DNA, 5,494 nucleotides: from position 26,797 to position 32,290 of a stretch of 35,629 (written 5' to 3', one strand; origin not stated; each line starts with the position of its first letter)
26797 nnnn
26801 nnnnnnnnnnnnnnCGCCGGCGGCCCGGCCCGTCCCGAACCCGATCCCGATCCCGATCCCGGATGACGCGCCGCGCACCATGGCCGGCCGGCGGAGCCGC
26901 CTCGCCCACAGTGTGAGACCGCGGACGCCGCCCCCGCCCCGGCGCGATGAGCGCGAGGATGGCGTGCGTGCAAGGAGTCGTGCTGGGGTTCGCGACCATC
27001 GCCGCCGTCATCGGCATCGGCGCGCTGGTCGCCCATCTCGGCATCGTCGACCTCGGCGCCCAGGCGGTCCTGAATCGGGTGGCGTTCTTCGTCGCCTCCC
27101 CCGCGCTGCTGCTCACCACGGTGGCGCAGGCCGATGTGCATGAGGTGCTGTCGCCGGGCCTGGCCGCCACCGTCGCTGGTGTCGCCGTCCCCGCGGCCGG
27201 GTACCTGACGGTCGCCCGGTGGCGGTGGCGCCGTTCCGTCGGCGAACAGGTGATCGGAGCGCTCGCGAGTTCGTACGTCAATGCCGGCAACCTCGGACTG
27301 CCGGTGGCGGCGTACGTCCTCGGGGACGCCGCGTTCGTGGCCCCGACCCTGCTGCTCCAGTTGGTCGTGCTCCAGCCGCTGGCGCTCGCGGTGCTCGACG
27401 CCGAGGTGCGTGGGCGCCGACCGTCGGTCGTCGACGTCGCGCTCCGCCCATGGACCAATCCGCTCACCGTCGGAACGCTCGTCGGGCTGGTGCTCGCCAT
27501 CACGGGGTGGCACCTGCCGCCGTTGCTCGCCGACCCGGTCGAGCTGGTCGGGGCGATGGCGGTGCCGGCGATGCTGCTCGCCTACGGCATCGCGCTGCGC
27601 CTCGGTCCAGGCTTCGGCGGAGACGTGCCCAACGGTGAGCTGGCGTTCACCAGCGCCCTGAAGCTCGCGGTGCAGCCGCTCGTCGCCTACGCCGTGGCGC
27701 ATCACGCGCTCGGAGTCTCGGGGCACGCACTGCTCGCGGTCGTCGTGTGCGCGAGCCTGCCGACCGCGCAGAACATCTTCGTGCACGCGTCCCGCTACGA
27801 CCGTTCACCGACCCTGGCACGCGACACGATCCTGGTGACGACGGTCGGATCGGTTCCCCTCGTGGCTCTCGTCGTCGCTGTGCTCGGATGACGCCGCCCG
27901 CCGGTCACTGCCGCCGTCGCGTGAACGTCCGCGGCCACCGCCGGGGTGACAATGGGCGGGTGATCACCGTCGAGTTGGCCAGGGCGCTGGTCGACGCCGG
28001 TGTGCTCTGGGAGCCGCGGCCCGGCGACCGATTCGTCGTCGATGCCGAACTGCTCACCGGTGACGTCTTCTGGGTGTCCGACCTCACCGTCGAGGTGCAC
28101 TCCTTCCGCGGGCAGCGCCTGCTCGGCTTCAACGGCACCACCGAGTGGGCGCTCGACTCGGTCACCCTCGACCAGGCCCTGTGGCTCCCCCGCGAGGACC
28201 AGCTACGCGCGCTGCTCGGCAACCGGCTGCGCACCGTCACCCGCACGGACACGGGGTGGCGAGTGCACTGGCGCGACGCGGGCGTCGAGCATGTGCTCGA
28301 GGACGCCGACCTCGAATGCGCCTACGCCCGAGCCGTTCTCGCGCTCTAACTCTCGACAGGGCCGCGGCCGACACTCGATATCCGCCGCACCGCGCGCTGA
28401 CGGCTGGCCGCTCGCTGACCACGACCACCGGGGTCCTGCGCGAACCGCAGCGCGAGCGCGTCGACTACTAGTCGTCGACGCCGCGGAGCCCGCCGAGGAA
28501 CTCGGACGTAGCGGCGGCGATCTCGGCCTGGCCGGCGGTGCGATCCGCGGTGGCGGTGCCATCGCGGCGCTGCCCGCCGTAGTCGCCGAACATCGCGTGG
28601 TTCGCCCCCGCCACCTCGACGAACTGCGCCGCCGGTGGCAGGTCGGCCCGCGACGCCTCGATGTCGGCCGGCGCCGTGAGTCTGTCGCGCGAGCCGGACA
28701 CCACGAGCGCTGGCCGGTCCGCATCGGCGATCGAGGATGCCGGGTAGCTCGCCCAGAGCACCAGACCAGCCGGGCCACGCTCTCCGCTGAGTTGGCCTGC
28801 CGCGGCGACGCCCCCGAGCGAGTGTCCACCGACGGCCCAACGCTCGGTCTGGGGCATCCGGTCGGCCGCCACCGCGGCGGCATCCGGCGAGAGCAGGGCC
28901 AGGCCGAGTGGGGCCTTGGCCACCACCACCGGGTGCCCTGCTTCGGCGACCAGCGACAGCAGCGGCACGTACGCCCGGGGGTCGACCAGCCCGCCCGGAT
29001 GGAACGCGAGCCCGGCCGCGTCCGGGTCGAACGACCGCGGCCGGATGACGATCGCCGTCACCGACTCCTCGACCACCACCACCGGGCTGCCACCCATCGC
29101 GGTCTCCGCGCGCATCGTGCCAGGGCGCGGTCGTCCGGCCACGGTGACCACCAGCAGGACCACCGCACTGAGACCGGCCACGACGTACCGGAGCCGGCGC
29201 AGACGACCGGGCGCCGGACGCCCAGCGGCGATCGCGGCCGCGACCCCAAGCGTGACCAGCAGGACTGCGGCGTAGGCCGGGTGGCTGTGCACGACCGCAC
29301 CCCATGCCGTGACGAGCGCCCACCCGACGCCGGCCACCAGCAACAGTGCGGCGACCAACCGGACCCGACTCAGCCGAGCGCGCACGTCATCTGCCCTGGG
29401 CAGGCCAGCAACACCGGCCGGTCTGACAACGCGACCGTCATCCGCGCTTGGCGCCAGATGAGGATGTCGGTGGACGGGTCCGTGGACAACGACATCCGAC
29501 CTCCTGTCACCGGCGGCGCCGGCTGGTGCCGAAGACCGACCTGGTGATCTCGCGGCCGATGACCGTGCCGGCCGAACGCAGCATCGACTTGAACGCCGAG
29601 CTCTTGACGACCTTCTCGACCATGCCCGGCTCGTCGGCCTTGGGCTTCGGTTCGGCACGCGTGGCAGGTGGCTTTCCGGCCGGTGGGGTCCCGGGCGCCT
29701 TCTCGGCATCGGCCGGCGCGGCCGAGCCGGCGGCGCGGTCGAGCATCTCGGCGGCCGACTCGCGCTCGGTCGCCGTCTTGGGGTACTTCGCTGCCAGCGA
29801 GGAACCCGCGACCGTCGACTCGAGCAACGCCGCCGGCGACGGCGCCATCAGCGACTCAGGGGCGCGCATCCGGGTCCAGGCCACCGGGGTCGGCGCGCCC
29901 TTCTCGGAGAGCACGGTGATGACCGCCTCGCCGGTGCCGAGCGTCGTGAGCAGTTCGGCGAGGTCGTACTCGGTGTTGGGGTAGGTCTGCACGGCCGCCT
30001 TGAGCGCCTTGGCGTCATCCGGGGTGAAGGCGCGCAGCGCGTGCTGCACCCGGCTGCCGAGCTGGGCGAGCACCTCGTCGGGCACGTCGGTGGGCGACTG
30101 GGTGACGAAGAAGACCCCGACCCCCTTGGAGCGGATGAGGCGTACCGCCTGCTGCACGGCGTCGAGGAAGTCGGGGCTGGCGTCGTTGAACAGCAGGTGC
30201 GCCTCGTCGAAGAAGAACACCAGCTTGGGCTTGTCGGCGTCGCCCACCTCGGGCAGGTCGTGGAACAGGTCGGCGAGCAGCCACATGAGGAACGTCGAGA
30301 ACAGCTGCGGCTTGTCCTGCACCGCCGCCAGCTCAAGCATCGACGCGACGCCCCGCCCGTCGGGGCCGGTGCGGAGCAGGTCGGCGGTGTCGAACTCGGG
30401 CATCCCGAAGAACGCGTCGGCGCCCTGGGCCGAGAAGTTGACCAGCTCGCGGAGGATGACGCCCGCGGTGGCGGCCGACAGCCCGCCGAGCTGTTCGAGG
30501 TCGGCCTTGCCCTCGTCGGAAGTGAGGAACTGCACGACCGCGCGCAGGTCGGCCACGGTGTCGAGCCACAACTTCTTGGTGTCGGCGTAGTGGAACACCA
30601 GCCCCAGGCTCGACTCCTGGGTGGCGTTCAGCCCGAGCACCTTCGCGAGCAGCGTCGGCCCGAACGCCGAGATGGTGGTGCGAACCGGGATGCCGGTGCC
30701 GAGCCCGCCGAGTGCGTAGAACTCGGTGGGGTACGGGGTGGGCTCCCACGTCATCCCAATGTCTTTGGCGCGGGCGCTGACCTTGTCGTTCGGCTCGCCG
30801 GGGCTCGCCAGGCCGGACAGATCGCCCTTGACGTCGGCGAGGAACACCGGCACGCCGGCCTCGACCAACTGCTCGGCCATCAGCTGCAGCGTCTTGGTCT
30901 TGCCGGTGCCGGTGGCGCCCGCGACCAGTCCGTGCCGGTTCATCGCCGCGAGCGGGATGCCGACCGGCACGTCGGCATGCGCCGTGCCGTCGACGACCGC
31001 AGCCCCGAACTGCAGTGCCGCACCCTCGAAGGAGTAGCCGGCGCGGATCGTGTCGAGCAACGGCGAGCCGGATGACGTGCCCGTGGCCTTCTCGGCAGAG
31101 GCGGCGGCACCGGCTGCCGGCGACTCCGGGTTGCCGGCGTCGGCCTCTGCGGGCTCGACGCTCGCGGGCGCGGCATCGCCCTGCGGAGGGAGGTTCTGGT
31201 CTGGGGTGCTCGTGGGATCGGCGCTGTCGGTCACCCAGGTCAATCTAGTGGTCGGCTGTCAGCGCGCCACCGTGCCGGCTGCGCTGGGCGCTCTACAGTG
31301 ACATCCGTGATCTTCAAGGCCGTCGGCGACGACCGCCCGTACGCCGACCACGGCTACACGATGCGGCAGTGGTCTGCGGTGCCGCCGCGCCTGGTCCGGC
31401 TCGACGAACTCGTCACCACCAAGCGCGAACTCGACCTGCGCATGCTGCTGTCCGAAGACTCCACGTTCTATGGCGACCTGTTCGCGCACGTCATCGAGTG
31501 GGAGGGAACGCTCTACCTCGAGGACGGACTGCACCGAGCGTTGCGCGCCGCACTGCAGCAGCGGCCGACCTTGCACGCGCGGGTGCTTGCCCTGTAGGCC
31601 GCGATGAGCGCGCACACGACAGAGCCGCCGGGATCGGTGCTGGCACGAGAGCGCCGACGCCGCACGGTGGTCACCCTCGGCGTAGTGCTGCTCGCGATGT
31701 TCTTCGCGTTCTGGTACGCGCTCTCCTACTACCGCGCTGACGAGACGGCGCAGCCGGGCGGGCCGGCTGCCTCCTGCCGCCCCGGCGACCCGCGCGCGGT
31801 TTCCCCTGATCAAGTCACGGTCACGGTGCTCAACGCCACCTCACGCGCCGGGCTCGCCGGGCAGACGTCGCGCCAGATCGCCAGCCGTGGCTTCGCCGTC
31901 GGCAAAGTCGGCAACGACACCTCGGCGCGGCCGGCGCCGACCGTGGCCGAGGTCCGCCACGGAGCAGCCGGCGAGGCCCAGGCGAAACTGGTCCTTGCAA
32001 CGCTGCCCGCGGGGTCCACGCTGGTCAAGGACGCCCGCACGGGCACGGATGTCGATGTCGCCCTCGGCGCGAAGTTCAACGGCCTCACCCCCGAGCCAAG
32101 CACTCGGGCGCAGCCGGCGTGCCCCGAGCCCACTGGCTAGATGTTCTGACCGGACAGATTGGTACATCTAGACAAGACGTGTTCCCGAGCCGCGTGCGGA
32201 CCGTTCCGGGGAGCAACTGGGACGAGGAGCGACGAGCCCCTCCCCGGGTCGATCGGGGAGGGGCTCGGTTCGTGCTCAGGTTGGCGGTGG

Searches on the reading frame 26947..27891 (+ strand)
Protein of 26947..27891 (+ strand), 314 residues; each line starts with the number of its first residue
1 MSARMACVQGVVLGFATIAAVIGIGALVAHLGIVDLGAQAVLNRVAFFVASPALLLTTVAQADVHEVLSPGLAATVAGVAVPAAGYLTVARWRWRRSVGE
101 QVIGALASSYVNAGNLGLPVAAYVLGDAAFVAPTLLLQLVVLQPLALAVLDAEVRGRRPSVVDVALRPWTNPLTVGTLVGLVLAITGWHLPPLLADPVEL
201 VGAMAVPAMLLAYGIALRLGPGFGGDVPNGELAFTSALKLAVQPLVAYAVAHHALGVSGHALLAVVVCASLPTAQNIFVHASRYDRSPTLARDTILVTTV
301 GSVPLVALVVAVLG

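Call 54: search_protein_families(library=pfam, proteins=[window:26947-27891:+], max_evalue=0.001)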
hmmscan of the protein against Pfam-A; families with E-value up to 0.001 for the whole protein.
window:26947-27891:+ (314 aa): 1 family
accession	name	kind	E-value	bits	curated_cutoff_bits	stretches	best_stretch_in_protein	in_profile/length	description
PF03547.23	Mem_trans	-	3.7e-24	85.4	25.7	2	165-308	197-341/343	Membrane transport protein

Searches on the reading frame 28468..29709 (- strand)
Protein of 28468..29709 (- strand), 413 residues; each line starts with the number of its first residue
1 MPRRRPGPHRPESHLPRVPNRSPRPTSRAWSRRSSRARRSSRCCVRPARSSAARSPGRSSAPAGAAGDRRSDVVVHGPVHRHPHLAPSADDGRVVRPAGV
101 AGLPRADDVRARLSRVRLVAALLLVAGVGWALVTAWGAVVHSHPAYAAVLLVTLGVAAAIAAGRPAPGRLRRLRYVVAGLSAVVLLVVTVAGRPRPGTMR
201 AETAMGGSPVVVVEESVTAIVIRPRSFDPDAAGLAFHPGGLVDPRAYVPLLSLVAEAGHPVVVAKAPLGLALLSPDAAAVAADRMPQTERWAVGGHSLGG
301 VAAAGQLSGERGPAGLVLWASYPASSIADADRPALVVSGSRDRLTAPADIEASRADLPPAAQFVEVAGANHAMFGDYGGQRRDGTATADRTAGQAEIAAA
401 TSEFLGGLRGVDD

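Call 78: search_protein_families(library=pfam, proteins=[window:28468-29709:-], max_evalue=0.001)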
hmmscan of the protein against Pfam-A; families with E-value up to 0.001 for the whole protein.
window:28468-29709:- (413 aa): 2 families
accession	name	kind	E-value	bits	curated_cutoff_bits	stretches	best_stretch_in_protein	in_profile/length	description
PF12695.13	Abhydrolase_5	-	2e-38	132.2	27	1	234-391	2-160/164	Alpha/beta hydrolase family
PF20408.4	Abhydrolase_11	-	0.00019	21.6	27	0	280-390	67-180/193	Alpha/beta hydrolase domain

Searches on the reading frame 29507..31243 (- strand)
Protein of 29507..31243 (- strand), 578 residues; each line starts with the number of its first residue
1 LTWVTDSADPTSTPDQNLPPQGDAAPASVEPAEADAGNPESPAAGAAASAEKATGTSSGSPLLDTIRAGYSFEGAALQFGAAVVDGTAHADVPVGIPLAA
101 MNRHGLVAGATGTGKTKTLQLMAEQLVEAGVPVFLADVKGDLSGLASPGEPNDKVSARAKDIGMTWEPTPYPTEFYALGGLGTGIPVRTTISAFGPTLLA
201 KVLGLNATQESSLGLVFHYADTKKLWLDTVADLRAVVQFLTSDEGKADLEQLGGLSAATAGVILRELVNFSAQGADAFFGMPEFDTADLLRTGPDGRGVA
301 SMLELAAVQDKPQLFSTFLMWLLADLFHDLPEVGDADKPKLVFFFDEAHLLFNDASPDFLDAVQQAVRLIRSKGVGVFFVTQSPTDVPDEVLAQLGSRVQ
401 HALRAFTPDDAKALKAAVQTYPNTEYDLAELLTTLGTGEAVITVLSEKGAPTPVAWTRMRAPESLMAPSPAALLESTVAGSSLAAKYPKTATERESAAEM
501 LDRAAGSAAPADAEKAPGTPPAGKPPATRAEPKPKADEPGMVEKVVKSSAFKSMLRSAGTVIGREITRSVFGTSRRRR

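Call 54: search_protein_families(library=pfam, proteins=[window:29507-31243:-], max_evalue=0.001)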
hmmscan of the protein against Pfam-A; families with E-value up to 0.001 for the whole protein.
window:29507-31243:- (578 aa): 6 families
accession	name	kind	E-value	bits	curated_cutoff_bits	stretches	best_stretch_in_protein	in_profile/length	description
PF05872.18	HerA_C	-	2.3e-183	610.9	22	1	89-578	8-502/502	Helicase HerA-like C-terminal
PF01935.23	DUF87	-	3e-08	34.5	23.2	1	89-221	9-124/220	Helicase HerA, central domain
PF13401.12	AAA_22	-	9.8e-06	26.3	27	0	103-139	6-42/130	AAA domain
PF01580.24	FtsK_SpoIIIE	-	0.0004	20.3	24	0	90-122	27-59/221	FtsK/SpoIIIE family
PF13191.12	AAA_16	-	0.00058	20.8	32.6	0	103-133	25-55/167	AAA ATPase domain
PF10412.15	TrwB_AAD_bind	-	0.0008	18.8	20.5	0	95-142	8-55/387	Type IV secretion-system coupling protein DNA-binding domain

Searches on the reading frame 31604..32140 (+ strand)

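Call 54: search_protein_families(library=pfam, proteins=[window:31604-32140:+], max_evalue=0.001)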
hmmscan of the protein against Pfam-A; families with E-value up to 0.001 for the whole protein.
window:31604-32140:+ (178 aa): 1 family
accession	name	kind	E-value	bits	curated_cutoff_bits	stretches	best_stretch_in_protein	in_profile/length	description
PF13399.11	LytR_C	-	2.7e-16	60.7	22.2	1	70-158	1-86/86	LytR cell envelope-related transcriptional attenuator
